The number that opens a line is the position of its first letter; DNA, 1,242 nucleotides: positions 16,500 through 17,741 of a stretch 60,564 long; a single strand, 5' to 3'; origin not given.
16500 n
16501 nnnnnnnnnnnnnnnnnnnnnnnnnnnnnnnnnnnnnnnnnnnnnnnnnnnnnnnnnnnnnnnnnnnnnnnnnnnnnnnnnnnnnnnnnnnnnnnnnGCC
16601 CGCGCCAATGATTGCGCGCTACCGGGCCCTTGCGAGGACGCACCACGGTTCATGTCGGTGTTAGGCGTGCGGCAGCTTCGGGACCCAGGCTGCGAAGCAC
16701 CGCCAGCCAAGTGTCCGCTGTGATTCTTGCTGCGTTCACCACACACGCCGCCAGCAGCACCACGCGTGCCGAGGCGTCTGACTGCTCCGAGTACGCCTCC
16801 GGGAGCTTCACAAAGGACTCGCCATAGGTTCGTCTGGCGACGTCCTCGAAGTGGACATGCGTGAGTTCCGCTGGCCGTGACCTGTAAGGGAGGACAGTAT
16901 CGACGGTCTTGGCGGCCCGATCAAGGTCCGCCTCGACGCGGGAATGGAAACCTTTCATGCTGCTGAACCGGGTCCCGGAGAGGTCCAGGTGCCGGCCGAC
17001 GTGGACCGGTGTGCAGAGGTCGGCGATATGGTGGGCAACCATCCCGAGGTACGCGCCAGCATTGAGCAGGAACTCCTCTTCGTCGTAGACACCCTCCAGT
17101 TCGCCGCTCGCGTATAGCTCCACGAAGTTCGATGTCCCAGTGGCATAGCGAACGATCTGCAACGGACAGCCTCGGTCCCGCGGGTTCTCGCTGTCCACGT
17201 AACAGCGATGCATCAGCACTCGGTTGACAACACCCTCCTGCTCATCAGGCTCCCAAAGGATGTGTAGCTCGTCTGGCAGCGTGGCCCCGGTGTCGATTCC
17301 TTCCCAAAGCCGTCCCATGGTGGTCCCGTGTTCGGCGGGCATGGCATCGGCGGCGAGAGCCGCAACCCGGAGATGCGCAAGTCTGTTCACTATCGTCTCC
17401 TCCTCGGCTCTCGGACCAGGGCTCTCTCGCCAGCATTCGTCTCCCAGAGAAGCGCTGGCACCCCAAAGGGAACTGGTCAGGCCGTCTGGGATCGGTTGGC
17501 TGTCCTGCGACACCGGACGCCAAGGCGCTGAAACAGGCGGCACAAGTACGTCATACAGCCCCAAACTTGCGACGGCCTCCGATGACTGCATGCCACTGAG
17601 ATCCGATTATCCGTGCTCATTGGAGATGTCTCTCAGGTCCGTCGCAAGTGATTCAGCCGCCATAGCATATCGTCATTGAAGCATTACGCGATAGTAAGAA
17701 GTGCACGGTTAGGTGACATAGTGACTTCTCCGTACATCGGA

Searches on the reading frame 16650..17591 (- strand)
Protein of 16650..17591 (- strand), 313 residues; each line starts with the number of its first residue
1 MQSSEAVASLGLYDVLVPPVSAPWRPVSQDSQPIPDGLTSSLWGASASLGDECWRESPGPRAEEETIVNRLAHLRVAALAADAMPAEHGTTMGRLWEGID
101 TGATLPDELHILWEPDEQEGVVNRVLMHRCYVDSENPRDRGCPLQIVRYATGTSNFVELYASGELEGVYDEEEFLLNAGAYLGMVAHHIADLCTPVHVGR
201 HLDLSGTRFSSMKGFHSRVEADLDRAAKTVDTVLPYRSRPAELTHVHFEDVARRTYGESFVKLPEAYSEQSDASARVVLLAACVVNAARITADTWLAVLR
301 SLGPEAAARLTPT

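Call 3: search_protein_families(library=pfam, proteins=[window:16650-17591:-], max_evalue=0.01)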
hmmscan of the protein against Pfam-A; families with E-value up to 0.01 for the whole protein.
window:16650-17591:- (313 aa): 1 family
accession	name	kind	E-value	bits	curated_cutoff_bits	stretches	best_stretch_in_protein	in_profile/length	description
PF00882.24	Zn_dep_PLPC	-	0.0019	18.6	26.8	1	171-256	73-157/167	Zinc dependent phospholipase C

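Call 4: search_protein_families(library=padloc, proteins=[window:16650-17591:-], max_evalue=0.01)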
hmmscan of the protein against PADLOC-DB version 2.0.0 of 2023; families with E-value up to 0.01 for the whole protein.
window:16650-17591:- (313 aa): 0 families

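Call 5: search_protein_families(library=ncbifam, proteins=[window:16650-17591:-], max_evalue=0.01)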
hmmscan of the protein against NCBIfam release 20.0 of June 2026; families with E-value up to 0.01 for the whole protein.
window:16650-17591:- (313 aa): 0 families

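Call 54: search_dna_similar(query=window:16650-17591:-, collection=plasmids, mode=protein, max_rows=15, max_evalue=0.001)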
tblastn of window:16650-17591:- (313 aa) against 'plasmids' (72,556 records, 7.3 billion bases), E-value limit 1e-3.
No match.

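Call 60: find_related_loci(query=window:16650-17591:-, collection=viral_contigs, flank=6000)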
Query window:16650-17591:- (313 aa) in viral_contigs; peptide patterns used: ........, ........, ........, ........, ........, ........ (x = any residue, [..] = any of these).
9 stretches matched a pattern, but none encodes a relative of the query by tblastn (E <= 1e-3).

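Call 73: search_protein_families(library=phrogs, proteins=[window:16650-17591:-], max_evalue=0.01)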
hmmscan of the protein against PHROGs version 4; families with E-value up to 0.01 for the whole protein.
window:16650-17591:- (313 aa): 0 families

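Call 103: search_protein_families(library=pfam, proteins=[window:16650-17591:-], max_evalue=5)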
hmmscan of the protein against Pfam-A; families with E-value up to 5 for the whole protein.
window:16650-17591:- (313 aa): 1 family
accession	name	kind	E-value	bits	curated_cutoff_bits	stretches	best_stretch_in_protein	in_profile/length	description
PF00882.24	Zn_dep_PLPC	-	0.0019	18.6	26.8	1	171-256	73-157/167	Zinc dependent phospholipase C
